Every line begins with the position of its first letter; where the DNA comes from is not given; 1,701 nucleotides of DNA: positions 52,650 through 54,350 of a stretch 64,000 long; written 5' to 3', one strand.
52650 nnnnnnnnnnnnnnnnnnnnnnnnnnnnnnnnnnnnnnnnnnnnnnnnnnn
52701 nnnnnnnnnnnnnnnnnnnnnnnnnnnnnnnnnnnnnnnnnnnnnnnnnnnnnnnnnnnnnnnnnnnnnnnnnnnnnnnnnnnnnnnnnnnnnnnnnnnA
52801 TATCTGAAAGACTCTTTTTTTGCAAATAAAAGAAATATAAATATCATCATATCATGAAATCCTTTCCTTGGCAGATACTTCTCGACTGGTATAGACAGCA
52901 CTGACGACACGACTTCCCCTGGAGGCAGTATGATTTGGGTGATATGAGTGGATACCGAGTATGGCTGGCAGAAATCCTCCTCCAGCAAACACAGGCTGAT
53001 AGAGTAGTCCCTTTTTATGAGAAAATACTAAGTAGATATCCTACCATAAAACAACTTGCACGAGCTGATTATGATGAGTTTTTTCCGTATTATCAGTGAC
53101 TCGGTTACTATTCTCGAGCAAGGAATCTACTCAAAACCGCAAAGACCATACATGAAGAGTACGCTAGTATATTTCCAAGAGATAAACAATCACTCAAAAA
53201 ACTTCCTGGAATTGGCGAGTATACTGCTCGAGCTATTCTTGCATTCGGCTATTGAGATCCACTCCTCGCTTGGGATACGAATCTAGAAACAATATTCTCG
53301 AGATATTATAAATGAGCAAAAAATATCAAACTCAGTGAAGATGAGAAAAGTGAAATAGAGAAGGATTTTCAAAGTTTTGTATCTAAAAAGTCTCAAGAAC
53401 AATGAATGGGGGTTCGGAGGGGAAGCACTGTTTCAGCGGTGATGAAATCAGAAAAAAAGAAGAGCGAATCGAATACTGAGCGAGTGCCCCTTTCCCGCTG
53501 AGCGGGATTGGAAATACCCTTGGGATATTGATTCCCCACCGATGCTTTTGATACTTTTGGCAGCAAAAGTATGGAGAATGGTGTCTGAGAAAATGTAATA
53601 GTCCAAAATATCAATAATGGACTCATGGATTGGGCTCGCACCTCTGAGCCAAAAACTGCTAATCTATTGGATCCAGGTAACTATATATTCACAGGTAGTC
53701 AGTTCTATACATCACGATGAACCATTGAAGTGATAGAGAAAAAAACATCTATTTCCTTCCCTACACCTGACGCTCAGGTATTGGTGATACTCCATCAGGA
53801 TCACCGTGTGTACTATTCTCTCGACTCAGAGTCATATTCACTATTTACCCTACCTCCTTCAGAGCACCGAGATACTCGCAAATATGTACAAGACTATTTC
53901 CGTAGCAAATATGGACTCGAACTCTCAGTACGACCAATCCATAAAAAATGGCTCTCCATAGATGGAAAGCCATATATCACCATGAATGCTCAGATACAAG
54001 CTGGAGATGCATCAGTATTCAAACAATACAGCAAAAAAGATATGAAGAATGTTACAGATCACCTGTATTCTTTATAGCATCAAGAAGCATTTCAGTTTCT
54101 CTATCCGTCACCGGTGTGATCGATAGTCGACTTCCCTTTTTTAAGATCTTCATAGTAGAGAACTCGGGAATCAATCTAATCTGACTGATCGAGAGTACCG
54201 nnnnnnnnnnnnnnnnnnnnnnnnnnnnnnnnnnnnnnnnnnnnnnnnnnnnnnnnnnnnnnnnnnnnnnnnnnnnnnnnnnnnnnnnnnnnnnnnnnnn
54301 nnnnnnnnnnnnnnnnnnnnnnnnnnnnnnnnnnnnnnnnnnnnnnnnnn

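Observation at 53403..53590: GC-rich, hairpin-dense in-frame insertion inside mutY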

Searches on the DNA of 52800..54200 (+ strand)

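Call 5: search_rna_families(source=window, start=52800, end=54200, threshold=evalue, max_evalue=10, show_alignments=3)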
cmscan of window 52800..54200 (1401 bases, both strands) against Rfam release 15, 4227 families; matches with E-value up to 10: 9.
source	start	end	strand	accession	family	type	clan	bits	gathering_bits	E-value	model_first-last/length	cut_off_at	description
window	53435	53503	+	RF00277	SNORD49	Gene; snRNA; snoRNA; CD-box;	CL00062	22.4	37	0.014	1-71/71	no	Small nucleolar RNA SNORD49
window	53962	54054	-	RF01883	TUG1_2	Gene; lncRNA;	-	17.6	90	6.9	1-89/89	no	Taurine upregulated gene 1 conserved region 2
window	53431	53503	+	RF00311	snoZ188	Gene; snRNA; snoRNA; CD-box;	-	17.4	50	2.1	1-123/123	no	Small nucleolar RNA Z188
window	53942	54085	-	RF00021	Spot_42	Gene; sRNA;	-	17.1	80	2.6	1-115/115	no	Spot 42 RNA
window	53436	53481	+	RF00289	SNORND104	Gene; snRNA; snoRNA; CD-box;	CL00077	16.9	40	0.56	1-70/70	no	Small nucleolar RNA SNORD104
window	53936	53988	-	RF00246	mir-135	Gene; miRNA;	-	15.4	59.2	7.7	1-88/88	no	mir-135 microRNA precursor family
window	53354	53464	+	RF02191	TCL6_1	Gene; lncRNA;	-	12.9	60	6.8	1-113/113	no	T-cell leukemia/lymphoma 6 conserved region 1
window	53438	53503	+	RF01130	sR46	Gene; snRNA; snoRNA; CD-box;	-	12.5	50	7.3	1-56/56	no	Small nucleolar RNA sR46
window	52990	53142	+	RF03077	RT-2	Gene; sRNA;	-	11.8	40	6.1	1-222/222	no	RT-2 RNA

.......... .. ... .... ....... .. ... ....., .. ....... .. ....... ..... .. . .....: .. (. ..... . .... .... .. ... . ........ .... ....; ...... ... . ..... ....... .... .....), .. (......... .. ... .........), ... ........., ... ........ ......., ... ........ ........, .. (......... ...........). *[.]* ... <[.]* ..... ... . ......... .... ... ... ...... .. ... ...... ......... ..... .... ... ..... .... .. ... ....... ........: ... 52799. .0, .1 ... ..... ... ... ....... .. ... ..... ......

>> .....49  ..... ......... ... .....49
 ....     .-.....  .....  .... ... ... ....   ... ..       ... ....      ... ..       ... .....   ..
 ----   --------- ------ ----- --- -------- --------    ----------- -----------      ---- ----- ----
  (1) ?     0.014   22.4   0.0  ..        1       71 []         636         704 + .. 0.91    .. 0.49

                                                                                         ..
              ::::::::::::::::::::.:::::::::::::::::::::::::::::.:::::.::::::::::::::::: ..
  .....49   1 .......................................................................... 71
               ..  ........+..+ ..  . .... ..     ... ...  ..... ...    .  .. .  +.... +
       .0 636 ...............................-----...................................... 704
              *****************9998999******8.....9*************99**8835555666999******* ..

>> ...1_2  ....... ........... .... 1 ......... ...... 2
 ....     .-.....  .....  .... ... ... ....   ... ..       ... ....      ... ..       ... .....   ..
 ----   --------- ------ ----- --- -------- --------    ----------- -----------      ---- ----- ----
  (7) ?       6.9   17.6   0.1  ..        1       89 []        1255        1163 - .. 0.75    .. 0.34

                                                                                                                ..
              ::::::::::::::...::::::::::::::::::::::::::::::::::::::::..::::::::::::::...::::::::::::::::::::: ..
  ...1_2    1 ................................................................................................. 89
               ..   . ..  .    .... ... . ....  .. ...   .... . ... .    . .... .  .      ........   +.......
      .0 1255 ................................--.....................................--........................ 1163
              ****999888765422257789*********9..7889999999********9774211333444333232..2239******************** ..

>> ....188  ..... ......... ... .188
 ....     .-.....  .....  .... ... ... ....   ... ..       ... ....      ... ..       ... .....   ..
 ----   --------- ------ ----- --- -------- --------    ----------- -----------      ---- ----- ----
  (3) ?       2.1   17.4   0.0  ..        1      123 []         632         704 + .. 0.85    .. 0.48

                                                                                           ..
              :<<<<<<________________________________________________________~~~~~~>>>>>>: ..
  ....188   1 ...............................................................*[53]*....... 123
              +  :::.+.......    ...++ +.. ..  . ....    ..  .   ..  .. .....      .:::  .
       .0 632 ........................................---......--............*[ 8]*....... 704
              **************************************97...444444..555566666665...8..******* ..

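Call 84: search_dna_similar(query=window:53386-53600:+, collection=plasmids, mode=distant, max_evalue=0.001, max_rows=10)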
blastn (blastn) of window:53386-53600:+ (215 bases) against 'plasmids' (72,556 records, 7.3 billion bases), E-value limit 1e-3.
No match.
